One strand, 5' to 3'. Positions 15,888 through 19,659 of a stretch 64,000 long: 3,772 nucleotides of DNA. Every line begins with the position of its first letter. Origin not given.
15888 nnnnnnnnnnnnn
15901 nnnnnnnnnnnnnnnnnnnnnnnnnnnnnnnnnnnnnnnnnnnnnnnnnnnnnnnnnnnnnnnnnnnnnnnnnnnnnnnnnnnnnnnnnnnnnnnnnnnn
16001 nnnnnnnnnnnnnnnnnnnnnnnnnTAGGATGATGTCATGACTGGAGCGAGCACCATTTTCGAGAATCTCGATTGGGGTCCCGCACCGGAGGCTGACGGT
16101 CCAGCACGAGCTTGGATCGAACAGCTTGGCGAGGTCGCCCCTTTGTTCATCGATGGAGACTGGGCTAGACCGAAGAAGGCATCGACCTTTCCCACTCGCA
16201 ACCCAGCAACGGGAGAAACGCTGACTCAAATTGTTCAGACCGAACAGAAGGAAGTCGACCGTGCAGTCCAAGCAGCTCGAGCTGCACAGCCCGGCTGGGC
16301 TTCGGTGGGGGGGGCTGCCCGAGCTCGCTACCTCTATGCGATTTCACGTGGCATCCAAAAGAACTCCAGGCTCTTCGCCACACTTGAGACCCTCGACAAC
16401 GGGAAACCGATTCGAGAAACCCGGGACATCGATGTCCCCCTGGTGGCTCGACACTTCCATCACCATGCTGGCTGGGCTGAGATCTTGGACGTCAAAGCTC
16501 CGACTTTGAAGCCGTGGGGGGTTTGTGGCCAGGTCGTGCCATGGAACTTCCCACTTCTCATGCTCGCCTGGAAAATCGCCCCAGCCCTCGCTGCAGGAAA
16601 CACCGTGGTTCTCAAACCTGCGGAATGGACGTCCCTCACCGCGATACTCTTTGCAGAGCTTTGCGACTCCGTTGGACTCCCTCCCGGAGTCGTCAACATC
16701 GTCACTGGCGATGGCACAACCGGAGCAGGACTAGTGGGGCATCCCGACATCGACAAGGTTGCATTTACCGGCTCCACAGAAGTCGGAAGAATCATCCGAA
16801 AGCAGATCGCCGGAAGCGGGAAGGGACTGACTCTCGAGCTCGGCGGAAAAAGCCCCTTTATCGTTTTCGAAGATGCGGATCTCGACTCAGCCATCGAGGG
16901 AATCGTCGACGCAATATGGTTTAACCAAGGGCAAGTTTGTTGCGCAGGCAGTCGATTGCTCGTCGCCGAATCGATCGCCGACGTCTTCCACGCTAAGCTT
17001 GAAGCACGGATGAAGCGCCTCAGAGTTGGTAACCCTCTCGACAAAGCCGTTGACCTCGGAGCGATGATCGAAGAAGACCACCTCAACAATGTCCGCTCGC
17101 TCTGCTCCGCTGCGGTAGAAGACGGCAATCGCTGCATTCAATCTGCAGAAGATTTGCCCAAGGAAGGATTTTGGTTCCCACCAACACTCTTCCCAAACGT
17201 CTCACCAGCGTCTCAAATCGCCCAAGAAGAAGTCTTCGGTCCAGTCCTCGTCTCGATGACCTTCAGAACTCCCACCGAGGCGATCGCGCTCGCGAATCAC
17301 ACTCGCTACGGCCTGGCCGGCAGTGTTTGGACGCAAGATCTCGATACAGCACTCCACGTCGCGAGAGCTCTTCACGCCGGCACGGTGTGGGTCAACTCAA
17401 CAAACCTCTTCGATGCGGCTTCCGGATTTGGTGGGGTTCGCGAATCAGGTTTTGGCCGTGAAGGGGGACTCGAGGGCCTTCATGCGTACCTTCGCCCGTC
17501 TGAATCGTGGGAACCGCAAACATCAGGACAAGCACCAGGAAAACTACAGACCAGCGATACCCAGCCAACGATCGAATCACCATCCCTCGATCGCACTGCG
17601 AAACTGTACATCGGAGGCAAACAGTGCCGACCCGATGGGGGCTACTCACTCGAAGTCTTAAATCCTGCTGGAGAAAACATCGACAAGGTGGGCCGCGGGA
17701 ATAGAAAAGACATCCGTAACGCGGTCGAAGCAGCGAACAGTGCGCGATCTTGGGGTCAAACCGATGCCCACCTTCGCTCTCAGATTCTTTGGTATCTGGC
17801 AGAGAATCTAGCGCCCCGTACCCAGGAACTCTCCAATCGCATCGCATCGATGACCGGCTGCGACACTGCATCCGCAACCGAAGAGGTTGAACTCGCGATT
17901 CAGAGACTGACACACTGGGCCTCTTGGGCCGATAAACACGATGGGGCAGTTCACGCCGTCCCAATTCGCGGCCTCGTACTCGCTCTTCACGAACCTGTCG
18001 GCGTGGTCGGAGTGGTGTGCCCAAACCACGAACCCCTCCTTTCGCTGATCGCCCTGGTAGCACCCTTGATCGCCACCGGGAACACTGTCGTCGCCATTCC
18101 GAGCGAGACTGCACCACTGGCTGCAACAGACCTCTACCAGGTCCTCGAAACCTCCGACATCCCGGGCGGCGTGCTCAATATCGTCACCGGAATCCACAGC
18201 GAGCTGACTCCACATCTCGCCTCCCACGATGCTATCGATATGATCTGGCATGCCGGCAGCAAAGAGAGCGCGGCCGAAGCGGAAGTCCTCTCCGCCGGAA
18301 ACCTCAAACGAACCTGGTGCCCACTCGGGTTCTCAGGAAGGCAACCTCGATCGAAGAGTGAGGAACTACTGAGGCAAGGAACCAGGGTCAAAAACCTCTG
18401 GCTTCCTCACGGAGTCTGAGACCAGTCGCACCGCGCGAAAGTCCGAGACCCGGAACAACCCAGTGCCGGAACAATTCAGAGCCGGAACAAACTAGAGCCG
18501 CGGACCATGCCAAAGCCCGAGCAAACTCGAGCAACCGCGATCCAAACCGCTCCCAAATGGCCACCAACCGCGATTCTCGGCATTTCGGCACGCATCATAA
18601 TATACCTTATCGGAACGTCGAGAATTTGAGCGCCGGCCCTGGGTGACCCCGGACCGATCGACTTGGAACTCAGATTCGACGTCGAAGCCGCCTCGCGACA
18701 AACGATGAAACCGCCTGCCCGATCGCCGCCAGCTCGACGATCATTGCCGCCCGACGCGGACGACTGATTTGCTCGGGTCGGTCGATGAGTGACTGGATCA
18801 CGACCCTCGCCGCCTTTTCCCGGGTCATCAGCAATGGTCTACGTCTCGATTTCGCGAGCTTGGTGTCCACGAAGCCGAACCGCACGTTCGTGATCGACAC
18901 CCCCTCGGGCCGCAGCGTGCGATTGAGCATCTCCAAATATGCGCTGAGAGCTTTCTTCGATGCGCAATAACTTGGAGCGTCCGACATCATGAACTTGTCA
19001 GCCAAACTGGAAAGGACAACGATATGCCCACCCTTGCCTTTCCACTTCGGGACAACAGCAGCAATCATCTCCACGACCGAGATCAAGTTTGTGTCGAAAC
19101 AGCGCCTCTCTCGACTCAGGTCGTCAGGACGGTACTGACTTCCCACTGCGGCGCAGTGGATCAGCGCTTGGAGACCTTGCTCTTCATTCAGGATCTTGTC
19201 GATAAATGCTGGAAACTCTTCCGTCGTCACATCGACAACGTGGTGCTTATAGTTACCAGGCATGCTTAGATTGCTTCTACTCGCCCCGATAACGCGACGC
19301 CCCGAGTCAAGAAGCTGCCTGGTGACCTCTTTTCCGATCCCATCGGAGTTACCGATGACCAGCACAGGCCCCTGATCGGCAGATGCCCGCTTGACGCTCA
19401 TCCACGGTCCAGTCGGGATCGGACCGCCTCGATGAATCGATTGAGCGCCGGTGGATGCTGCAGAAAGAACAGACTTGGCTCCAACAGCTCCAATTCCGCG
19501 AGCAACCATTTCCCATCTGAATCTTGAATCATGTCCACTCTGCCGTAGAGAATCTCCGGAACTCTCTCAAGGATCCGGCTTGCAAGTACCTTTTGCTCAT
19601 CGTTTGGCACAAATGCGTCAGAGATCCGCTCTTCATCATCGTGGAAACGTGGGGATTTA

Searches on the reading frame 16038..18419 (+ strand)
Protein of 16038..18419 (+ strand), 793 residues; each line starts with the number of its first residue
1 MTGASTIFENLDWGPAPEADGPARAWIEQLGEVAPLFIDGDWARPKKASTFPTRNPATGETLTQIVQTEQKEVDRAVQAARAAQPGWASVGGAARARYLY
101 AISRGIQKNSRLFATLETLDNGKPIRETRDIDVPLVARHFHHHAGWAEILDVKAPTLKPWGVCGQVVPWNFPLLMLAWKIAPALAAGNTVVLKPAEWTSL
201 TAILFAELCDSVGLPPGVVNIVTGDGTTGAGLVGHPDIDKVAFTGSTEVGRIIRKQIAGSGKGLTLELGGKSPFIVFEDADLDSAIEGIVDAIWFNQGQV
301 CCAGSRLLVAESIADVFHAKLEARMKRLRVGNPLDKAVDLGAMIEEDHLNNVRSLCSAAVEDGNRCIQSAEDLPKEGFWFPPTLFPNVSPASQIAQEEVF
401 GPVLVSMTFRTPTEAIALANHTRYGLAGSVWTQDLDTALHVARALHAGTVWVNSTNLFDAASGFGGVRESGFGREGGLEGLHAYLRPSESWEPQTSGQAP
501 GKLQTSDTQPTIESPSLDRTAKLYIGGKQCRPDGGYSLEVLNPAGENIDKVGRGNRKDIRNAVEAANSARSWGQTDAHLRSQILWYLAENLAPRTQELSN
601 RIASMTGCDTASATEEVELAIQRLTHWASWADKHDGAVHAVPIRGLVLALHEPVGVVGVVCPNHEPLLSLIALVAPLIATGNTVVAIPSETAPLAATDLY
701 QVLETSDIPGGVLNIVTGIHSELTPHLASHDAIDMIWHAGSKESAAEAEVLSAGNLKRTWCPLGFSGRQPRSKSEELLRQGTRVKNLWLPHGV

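Call 71: find_homologous_proteins(query=window:16038-18419:+, max_evalue=1e-30)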
Query window:16038-18419:+ (793 aa): 8000 proteins with E <= 1e-30 among 8000 candidates; the best 120 are listed.
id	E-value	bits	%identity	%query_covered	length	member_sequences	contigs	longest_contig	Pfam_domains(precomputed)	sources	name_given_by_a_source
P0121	0.0e+0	1661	90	100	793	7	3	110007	PF00171.28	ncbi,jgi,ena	-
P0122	0.0e+0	1374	76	100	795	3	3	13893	PF07368.17,PF00171.28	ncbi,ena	-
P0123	0.0e+0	1358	74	100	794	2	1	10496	PF00171.28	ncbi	-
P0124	0.0e+0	1324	72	100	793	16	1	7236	PF07368.17,PF00171.28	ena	-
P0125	0.0e+0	1285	72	100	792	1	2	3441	PF07368.17,PF05893.20,PF00171.28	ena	-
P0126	0.0e+0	1282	70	100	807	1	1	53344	PF00171.28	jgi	-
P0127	0.0e+0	1176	65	99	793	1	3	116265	PF07368.17,PF00171.28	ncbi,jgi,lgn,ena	-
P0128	0.0e+0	1141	62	100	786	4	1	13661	PF07368.17,PF00171.28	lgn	-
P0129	0.0e+0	1137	62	100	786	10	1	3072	PF07368.17,PF00171.28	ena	-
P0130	0.0e+0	1136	63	99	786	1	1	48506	PF07368.17,PF00171.28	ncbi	ncbi:MAG: aldehyde dehydrogenase family protein [Planctomycetota bacterium]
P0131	0.0e+0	1135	63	100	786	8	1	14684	PF07368.17,PF00171.28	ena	-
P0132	0.0e+0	1134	63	100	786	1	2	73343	PF07368.17,PF00171.28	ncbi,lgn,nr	ncbi:MAG: aldehyde dehydrogenase family protein [Planctomycetota bacterium]|nr:aldehyde dehydrogenas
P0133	0.0e+0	1131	63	99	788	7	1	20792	PF07368.17,PF00171.28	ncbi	-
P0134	0.0e+0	1119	62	99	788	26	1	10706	PF07368.17,PF00171.28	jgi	jgi:aldehyde dehydrogenase (NAD+)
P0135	0.0e+0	1111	62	99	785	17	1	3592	PF07368.17,PF00171.28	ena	-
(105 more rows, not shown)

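Call 72: find_encoding_contigs(protein=P0121, flank=10000, max_places=2)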
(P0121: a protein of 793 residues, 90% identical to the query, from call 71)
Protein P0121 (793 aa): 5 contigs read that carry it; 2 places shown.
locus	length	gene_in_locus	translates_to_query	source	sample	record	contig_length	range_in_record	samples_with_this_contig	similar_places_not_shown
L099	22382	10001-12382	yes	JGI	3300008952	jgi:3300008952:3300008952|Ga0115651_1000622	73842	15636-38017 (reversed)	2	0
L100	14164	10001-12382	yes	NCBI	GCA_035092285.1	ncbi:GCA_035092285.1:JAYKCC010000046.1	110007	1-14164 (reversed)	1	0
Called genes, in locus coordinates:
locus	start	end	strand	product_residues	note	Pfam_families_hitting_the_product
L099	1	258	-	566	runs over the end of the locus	PF00496:SBP_bac_5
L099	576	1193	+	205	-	PF13646:HEAT_2 (faint)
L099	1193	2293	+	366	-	PF03706:LPG_synthase_TM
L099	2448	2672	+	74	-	-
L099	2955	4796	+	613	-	PF00496:SBP_bac_5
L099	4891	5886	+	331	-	PF00528:BPD_transp_1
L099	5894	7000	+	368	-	PF00528:BPD_transp_1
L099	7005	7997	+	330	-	PF00005:ABC_tran, PF13304:AAA_21 (weak), PF08352:oligo_HPY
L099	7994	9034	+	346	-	PF00005:ABC_tran, PF08352:oligo_HPY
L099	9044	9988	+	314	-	PF01791:DeoC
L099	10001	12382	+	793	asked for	PF00171:Aldedh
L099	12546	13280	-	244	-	PF00106:adh_short, PF01370:Epimerase (weak), PF13561:adh_short_C2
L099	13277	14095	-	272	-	PF27100:DcsG_N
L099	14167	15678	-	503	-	PF01487:DHquinase_I (weak)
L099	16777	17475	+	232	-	-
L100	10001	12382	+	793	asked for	PF00171:Aldedh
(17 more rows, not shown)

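Call 73: find_encoding_contigs(protein=P0122, flank=10000, max_places=1)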
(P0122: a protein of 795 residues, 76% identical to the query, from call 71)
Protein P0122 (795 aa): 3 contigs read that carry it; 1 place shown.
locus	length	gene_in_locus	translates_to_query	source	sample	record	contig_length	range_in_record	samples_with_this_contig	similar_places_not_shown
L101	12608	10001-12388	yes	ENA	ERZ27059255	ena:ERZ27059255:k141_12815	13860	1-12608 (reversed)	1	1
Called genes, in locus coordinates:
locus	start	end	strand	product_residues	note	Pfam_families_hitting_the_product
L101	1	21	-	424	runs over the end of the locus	?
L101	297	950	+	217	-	PF13646:HEAT_2 (faint)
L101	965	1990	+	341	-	PF03706:LPG_synthase_TM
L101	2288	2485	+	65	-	-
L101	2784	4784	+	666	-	PF00496:SBP_bac_5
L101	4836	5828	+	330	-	PF00528:BPD_transp_1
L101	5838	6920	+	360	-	PF00528:BPD_transp_1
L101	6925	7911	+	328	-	PF00005:ABC_tran, PF13304:AAA_21, PF08352:oligo_HPY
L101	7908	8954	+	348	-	PF00005:ABC_tran, PF02463:SMC_N (weak), PF13304:AAA_21 (faint), PF08352:oligo_HPY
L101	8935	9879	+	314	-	PF01791:DeoC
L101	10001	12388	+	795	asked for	PF00171:Aldedh, PF07368:DUF1487 (faint), PF00171:Aldedh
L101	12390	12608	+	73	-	?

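Call 74: find_encoding_contigs(protein=P0126, flank=10000, max_places=1)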
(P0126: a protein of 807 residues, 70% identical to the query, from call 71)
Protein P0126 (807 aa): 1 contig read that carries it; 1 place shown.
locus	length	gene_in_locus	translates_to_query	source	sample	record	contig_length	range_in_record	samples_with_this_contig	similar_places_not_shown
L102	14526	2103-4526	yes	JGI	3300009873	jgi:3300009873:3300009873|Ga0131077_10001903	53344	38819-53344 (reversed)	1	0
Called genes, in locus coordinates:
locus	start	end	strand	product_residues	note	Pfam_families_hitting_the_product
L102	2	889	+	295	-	?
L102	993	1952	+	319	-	-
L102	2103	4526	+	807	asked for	PF00171:Aldedh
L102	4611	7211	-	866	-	PF02369:Big_1 (faint), PF10670:DUF4198 (faint), PF13715:CarbopepD_reg_2 (faint), PF20598:DUF6795 (faint), PF25020:TTR_TEN1-4 (faint), PF13620:CarboxypepD_reg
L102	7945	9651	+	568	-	PF02366:PMT, PF13231:PMT_2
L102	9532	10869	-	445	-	-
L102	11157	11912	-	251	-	PF00106:adh_short, PF08659:KR (faint), PF13561:adh_short_C2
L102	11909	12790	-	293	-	PF27100:DcsG_N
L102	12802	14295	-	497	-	PF01487:DHquinase_I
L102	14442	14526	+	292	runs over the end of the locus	-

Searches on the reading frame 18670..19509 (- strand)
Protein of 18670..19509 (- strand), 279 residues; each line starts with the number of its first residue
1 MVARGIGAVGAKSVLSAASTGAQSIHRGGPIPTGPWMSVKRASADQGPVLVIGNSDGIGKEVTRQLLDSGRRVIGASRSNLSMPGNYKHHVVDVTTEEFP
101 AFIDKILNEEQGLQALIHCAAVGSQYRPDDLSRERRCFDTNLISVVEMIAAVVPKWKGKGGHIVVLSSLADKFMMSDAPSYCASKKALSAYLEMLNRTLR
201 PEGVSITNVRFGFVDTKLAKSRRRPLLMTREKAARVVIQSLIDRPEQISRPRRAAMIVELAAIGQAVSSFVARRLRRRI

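Call 11: search_protein_families(library=pfam, proteins=[window:18670-19509:-], max_evalue=0.01)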
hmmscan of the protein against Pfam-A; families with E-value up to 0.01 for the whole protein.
window:18670-19509:- (279 aa): 4 families
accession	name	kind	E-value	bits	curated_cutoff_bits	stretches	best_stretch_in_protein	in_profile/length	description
PF00106.31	adh_short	-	1.1e-26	94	26.6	1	49-223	3-191/195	short chain dehydrogenase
PF13561.12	adh_short_C2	-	6.6e-18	65.6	27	1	54-242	4-204/236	Enoyl-(Acyl carrier protein) reductase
PF01370.27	Epimerase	-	1.5e-06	28.3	20.9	1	49-153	1-103/240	NAD dependent epimerase/dehydratase family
PF08659.16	KR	-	0.00021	21.7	22.6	1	48-197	2-165/180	KR domain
